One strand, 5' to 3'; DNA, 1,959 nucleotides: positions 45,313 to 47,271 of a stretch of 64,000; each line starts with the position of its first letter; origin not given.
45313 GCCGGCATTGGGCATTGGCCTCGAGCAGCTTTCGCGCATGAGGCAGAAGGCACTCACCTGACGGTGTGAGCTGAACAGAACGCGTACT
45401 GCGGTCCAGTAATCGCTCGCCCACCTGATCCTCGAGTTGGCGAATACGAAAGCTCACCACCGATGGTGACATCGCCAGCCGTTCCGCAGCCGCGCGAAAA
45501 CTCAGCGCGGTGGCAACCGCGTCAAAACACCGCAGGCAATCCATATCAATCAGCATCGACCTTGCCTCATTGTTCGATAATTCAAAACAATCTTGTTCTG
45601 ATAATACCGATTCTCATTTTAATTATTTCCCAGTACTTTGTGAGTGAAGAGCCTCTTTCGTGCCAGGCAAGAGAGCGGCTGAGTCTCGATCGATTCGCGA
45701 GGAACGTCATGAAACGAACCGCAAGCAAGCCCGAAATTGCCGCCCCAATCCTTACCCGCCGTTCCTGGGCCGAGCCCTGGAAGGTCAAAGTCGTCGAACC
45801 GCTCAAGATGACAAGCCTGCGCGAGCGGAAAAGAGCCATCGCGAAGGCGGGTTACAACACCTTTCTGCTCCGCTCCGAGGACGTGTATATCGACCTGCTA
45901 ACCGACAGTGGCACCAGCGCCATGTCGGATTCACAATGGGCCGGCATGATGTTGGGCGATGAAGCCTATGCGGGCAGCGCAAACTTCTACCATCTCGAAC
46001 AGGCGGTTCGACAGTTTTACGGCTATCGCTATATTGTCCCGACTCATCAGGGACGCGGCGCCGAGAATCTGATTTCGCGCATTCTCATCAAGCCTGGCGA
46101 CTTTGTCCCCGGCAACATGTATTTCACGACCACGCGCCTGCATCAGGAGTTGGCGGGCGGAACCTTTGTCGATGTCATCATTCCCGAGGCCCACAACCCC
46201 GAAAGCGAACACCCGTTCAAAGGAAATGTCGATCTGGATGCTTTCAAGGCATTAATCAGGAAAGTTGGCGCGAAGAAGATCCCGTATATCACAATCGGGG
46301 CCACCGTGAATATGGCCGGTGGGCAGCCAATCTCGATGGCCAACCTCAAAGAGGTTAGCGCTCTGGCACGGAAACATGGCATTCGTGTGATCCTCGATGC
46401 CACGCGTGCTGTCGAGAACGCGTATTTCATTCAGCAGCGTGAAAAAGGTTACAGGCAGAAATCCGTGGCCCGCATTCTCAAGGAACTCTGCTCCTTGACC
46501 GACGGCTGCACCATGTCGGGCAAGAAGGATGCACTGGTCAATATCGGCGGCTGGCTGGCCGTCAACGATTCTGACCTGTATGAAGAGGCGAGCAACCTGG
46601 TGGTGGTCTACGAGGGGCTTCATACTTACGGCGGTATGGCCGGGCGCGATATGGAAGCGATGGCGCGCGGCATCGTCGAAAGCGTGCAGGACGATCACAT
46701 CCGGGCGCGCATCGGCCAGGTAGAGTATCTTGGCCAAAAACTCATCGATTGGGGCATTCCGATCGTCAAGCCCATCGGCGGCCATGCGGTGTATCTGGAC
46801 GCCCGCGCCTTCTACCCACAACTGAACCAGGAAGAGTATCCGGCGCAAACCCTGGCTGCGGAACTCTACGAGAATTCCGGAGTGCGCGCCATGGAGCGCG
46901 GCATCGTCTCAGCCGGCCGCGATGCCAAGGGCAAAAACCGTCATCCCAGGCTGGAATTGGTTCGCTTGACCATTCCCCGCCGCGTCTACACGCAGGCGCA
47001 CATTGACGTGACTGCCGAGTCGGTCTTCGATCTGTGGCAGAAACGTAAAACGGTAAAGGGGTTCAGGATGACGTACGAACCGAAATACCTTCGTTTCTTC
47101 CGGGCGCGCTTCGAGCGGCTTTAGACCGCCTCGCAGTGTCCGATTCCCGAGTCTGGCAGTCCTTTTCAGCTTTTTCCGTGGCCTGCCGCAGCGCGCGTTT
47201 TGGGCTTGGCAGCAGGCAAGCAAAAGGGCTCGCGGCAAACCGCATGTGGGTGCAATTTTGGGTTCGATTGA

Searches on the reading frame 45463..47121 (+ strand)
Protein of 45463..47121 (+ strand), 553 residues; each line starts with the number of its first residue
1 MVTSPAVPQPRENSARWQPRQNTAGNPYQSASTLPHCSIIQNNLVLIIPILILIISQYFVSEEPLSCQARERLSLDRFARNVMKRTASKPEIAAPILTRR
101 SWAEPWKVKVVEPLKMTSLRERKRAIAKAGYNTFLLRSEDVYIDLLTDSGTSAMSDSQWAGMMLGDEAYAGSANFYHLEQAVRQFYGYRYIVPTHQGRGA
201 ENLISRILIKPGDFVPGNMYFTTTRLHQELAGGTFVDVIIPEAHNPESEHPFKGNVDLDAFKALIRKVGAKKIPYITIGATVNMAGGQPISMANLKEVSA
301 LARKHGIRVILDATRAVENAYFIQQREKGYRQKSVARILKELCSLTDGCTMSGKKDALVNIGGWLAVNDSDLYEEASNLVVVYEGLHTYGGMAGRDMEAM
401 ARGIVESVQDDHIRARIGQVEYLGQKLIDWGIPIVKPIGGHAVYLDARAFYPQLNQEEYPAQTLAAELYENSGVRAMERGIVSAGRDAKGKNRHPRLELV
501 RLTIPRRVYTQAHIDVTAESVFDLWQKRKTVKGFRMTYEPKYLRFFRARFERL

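Call 87: search_protein_families(library=pfam, proteins=[window:45463-47121:+], max_evalue=0.00001)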
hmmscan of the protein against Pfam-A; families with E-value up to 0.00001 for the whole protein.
window:45463-47121:+ (553 aa): 1 family
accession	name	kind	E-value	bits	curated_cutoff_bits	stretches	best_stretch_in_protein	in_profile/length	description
PF01212.27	Beta_elim_lyase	-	8e-80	268.7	27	1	144-519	1-287/288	Beta-eliminating lyase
